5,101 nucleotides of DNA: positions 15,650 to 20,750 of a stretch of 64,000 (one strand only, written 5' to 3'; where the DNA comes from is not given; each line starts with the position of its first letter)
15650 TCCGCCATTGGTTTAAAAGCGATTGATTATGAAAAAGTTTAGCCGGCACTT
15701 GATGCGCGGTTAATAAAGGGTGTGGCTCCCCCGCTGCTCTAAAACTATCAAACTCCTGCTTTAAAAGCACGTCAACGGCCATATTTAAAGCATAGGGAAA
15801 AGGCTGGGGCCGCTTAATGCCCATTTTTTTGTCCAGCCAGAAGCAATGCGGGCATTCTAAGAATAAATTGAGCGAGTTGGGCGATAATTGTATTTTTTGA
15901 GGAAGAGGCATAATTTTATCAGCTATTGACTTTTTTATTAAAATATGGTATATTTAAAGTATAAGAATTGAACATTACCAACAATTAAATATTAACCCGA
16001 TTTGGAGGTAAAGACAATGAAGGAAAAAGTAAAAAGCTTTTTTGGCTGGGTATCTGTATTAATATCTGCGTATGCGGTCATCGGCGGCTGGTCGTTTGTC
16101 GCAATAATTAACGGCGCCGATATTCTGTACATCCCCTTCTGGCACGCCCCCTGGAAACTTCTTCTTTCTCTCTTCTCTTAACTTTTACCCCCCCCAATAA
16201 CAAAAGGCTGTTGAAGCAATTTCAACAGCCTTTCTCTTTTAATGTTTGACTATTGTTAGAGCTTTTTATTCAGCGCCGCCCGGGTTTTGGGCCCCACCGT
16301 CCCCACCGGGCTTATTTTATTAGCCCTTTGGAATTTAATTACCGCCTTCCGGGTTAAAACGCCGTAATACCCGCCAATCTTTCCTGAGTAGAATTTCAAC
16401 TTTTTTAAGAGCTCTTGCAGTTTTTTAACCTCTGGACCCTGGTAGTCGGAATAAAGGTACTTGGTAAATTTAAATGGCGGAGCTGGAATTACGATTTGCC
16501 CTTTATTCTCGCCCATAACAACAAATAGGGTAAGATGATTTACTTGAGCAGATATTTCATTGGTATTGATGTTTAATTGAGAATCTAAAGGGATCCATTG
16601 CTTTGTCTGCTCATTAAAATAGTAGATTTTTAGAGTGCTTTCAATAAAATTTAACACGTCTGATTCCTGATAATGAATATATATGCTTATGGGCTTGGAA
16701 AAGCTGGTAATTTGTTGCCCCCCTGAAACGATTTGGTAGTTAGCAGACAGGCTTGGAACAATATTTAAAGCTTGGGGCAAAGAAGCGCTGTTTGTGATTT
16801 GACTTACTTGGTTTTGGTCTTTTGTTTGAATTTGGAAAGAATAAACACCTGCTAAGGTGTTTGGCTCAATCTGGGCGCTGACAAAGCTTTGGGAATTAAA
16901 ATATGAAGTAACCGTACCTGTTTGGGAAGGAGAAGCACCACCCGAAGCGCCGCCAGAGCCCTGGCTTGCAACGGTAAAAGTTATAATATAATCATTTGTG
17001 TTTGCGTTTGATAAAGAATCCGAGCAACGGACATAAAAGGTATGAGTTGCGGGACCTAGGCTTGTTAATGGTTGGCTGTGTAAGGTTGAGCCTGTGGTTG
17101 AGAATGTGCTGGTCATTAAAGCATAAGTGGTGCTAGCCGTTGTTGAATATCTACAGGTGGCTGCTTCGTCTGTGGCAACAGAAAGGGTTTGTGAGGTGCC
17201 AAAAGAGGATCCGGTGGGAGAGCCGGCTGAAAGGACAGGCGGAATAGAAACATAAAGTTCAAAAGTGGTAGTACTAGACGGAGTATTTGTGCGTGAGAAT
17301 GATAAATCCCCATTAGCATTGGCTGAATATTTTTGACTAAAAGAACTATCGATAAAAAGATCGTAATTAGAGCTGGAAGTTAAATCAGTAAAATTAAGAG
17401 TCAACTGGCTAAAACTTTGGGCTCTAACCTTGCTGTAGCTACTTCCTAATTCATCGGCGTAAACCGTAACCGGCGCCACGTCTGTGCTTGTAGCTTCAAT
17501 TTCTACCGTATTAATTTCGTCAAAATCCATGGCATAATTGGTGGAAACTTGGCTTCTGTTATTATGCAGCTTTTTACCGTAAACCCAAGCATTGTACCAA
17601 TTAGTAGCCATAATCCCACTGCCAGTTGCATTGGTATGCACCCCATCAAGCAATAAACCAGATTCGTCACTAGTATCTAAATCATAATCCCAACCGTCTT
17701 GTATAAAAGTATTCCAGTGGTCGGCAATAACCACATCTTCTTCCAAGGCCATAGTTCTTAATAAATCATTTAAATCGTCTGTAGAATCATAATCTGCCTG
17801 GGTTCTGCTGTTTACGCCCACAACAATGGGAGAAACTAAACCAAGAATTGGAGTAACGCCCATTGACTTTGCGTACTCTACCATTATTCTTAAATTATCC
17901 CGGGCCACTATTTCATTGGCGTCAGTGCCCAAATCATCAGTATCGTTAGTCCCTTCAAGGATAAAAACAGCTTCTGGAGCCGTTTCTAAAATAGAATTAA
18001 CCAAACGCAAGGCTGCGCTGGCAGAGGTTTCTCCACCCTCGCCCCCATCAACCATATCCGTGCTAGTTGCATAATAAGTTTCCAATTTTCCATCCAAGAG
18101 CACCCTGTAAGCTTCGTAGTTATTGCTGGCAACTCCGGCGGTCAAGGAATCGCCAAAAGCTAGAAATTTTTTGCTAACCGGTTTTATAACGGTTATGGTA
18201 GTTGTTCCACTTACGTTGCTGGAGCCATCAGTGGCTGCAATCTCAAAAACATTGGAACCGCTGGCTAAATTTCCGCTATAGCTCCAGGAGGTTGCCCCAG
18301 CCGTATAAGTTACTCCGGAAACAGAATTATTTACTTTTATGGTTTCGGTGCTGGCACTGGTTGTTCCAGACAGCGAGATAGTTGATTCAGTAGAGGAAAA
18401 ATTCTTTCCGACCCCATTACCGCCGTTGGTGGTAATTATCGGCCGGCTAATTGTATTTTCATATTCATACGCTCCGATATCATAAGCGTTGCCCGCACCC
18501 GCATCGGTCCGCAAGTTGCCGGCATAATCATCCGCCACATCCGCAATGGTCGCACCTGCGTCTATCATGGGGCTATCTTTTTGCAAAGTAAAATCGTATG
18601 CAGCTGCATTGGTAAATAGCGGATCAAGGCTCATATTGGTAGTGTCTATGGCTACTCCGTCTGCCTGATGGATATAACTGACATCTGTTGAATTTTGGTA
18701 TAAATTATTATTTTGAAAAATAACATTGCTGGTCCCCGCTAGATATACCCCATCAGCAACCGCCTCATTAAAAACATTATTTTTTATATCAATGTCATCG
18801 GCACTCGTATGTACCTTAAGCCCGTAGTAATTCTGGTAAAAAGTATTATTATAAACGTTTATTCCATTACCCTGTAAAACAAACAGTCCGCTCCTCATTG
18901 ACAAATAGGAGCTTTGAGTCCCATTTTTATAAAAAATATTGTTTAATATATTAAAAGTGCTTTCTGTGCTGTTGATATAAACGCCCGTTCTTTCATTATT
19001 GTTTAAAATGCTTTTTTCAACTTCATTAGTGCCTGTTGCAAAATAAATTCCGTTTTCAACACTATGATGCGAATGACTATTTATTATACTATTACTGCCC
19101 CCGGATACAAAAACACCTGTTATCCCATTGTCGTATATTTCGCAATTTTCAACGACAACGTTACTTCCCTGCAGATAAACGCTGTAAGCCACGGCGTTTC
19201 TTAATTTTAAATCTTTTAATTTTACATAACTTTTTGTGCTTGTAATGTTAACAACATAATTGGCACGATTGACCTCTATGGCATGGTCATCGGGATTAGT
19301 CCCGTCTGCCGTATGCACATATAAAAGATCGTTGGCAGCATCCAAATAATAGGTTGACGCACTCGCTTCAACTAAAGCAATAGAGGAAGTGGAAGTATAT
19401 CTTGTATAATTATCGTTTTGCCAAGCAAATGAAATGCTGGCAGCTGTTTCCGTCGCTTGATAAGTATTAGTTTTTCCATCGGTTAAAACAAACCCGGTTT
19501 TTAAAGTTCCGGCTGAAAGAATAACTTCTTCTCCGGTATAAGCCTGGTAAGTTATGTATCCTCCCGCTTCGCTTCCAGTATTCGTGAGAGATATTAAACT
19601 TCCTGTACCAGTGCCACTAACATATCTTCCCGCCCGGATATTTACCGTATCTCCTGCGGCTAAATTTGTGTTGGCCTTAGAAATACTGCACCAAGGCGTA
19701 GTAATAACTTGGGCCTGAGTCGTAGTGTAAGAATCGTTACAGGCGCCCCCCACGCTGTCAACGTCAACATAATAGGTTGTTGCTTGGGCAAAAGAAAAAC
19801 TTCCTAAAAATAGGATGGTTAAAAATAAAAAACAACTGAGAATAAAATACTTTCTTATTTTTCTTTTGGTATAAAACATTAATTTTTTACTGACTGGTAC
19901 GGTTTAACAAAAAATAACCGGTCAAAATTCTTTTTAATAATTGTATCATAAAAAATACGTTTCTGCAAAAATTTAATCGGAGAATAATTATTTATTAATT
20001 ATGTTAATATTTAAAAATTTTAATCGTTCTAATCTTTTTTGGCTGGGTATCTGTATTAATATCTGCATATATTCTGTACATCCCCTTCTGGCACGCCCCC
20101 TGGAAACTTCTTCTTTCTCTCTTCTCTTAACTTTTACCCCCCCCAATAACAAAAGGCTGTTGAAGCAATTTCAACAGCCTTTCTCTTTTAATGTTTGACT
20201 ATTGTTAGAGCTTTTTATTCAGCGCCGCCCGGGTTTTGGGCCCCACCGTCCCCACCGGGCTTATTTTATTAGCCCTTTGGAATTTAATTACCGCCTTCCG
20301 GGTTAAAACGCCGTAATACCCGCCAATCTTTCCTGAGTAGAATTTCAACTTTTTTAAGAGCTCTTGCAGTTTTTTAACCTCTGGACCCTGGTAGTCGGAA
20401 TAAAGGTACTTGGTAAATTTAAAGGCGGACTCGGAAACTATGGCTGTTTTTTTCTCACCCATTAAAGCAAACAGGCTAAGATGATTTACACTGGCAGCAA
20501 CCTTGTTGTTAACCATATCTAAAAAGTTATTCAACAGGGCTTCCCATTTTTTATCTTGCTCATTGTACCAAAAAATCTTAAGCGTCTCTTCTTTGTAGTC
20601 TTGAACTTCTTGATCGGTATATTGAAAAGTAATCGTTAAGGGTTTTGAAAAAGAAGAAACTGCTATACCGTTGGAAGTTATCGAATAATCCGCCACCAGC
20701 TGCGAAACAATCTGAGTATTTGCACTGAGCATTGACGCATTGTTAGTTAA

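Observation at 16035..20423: Two giant beta-helix surface-protein genes share an identical 3' end and downstream flank (recent gene conversion or duplication)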

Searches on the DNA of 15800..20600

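Call 51: search_rna_families(source=window, start=15800, end=20600, threshold=evalue, max_evalue=1)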
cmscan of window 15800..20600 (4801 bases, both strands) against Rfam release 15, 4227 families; matches with E-value up to 1: 1.
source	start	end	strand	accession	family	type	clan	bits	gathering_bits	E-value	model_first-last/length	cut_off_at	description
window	20439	20587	-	RF01794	sok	Gene; antitoxin;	-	22.7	59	0.048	1-157/157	no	sok antitoxin (CssrC)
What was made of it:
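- There is no Rfam match (call 51).
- Tried and rejected: The Rfam scan of 15800-20600 gave only a chance-level sok hit, 22.7 bits against 59 (call 51).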
